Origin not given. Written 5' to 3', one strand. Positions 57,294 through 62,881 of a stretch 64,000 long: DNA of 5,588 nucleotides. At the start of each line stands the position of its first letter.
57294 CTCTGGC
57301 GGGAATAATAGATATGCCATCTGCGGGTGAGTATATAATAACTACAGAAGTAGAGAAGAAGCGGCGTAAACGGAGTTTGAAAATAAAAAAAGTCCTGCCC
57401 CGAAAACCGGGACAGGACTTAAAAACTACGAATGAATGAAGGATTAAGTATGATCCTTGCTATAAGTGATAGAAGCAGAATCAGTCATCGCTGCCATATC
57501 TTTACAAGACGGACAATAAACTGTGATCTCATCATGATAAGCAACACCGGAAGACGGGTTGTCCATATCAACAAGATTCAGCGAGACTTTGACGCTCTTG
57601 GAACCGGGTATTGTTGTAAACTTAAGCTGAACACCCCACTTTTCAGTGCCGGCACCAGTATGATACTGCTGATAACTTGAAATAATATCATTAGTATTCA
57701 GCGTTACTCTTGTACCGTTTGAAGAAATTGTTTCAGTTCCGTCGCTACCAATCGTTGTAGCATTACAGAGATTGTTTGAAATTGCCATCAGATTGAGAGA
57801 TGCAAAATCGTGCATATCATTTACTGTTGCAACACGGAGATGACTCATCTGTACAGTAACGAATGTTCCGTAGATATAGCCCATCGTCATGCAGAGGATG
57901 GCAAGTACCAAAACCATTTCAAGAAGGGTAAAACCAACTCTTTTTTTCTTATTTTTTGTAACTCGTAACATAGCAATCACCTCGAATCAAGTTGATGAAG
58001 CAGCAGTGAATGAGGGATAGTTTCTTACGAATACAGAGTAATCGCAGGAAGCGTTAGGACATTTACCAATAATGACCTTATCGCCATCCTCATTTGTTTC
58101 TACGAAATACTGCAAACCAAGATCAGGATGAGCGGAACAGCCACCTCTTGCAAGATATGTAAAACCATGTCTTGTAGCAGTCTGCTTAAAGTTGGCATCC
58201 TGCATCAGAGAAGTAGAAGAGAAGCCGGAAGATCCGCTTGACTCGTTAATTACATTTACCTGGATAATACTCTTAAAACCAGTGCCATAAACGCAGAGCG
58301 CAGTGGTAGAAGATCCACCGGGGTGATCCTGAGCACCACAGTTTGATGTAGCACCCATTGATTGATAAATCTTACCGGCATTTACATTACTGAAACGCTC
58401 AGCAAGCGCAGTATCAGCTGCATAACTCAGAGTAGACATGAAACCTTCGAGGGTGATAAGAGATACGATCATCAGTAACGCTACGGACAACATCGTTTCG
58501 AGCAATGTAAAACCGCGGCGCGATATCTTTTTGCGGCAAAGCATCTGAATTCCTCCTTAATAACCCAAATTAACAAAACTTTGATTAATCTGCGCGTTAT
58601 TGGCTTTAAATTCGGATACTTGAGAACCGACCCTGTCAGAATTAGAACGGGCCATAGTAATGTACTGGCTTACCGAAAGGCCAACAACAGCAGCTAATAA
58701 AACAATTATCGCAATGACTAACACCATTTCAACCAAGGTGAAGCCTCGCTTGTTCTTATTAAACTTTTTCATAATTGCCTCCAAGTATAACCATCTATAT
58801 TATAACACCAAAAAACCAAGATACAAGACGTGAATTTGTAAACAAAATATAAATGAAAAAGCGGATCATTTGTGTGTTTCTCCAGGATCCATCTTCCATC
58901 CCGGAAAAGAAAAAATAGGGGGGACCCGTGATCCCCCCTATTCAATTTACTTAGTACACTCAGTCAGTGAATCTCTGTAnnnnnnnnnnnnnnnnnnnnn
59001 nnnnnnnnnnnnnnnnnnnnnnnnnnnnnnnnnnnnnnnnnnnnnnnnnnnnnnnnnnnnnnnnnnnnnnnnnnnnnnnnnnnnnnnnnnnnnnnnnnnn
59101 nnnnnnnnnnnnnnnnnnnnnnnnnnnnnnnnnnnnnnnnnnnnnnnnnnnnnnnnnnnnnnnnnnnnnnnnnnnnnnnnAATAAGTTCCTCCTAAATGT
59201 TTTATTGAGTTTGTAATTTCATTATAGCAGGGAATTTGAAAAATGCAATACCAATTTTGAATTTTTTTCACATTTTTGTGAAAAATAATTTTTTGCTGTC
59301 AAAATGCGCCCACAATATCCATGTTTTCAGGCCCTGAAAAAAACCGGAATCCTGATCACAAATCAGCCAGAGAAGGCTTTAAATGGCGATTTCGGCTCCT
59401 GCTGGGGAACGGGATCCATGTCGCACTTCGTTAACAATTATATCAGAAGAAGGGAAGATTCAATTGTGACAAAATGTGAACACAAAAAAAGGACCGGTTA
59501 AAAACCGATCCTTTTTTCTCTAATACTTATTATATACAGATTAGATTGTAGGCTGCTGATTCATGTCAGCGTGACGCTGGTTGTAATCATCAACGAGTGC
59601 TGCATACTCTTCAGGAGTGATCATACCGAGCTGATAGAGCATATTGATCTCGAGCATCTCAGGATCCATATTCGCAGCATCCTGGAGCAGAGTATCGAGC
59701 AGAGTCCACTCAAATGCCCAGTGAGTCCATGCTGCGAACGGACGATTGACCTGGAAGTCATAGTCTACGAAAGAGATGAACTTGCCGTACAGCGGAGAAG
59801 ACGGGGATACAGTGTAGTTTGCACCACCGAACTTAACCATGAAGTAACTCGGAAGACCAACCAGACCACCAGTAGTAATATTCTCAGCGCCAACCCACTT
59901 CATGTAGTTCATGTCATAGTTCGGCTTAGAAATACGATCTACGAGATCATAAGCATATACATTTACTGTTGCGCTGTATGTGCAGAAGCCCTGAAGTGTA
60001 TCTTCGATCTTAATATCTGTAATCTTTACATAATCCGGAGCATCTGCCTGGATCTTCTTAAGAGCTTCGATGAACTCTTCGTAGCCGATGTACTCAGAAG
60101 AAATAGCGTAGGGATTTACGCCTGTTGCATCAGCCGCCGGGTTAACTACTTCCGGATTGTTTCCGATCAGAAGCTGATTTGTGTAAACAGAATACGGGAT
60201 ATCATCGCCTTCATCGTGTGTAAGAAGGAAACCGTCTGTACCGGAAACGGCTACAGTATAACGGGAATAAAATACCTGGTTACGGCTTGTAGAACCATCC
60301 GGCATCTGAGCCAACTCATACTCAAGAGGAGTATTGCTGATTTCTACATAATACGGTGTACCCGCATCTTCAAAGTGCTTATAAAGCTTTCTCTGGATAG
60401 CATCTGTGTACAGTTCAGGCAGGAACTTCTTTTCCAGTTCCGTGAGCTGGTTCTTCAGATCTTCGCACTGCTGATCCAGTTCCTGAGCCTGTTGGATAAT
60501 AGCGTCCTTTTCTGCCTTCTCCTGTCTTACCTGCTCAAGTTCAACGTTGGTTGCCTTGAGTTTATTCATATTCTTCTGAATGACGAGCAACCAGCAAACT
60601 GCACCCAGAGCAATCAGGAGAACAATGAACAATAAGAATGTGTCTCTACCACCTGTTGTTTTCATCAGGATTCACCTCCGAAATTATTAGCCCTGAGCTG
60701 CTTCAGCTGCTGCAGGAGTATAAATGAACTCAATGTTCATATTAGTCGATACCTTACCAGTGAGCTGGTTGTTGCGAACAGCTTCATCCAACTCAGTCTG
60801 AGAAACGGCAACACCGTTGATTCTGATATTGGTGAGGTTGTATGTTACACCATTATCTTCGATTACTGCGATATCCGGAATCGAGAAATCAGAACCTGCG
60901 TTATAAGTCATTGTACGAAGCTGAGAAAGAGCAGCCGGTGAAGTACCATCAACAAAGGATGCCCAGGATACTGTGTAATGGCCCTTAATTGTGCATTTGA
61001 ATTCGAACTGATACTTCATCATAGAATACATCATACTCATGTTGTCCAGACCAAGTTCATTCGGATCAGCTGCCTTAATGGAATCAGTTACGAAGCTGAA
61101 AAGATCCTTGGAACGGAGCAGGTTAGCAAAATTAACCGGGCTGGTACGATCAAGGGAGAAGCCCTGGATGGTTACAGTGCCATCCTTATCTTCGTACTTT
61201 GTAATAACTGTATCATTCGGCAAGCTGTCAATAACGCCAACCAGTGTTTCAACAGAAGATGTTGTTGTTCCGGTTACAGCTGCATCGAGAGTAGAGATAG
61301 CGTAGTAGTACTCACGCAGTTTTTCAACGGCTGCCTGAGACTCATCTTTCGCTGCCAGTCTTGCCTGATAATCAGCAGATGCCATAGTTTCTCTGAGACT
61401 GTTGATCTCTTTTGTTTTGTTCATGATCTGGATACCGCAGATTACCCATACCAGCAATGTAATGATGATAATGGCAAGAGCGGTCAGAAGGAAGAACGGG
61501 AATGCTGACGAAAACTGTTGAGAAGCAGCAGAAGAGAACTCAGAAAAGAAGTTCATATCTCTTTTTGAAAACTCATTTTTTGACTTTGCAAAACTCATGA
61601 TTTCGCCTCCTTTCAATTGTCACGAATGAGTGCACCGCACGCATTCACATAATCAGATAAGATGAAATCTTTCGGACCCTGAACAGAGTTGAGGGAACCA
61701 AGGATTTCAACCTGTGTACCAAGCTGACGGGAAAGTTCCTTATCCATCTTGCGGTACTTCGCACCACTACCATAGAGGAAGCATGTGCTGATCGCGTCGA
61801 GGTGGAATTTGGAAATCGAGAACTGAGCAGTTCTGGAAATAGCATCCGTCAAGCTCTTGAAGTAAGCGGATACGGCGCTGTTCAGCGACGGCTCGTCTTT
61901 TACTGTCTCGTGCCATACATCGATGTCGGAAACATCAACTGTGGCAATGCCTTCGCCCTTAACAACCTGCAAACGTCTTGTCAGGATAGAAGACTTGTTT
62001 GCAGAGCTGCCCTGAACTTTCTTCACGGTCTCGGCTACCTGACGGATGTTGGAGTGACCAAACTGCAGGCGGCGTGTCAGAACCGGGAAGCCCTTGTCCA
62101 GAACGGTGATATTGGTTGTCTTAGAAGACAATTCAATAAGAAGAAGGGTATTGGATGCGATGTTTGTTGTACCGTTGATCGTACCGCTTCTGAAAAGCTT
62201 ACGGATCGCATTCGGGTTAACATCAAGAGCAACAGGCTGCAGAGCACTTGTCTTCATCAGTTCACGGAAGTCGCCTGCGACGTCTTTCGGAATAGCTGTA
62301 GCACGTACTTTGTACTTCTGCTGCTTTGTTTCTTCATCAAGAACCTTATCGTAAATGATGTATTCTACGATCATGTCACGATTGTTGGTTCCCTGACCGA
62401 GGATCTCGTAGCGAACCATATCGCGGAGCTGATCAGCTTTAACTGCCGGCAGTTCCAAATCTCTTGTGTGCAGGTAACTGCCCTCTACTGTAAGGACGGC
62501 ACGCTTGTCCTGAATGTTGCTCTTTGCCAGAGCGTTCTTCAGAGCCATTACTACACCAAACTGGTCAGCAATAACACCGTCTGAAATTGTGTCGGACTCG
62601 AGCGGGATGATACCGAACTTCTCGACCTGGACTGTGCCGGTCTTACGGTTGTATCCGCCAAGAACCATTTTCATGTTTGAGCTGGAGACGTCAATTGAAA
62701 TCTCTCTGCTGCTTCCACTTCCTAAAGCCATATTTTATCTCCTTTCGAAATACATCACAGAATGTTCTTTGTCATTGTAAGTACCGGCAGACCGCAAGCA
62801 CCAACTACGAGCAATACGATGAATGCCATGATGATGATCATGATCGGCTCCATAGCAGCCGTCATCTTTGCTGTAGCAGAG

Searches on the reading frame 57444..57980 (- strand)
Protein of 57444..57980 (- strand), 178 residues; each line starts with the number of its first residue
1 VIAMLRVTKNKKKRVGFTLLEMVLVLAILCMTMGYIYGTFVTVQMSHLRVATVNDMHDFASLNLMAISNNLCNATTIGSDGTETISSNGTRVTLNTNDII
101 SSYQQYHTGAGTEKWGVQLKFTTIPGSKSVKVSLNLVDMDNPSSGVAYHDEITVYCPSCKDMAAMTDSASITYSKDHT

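Call 63: search_protein_families(library=pfam, proteins=[window:57444-57980:-], max_evalue=0.0001)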
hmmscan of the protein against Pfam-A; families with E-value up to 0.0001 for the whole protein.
window:57444-57980:- (178 aa): 1 family
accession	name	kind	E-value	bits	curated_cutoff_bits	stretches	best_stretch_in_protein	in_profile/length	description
PF07963.17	N_methyl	-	9e-05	22.3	21.2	0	16-35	6-25/27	Prokaryotic N-terminal methylation motif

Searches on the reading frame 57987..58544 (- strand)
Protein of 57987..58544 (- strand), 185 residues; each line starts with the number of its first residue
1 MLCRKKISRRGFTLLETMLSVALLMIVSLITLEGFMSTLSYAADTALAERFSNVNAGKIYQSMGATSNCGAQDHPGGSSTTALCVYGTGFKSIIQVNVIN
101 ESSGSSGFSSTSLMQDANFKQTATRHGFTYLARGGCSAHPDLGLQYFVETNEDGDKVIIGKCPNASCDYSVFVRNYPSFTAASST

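Call 63: search_protein_families(library=pfam, proteins=[window:57987-58544:-], max_evalue=0.0001)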
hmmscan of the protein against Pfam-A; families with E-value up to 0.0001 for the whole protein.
window:57987-58544:- (185 aa): 1 family
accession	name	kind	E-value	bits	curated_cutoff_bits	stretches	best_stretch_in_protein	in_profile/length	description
PF07963.17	N_methyl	-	2.1e-05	24.3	21.2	1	9-31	4-26/27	Prokaryotic N-terminal methylation motif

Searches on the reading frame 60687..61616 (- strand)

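Call 63: search_protein_families(library=pfam, proteins=[window:60687-61616:-], max_evalue=0.0001)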
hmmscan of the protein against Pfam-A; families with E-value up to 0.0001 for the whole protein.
window:60687-61616:- (309 aa): 1 family
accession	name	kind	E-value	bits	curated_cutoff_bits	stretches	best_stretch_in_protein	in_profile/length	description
PF05137.18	PilN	-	3.6e-06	27.4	22.8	0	130-184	8-63/78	Fimbrial assembly protein (PilN)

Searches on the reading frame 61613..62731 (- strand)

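Call 63: search_protein_families(library=pfam, proteins=[window:61613-62731:-], max_evalue=0.0001)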
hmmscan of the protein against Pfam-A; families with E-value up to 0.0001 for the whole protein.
window:61613-62731:- (372 aa): 1 family
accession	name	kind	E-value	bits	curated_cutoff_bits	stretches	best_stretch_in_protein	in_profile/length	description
PF11104.14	PilM_2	-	1.8e-18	67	27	1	13-233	2-219/340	Type IV pilus assembly protein PilM;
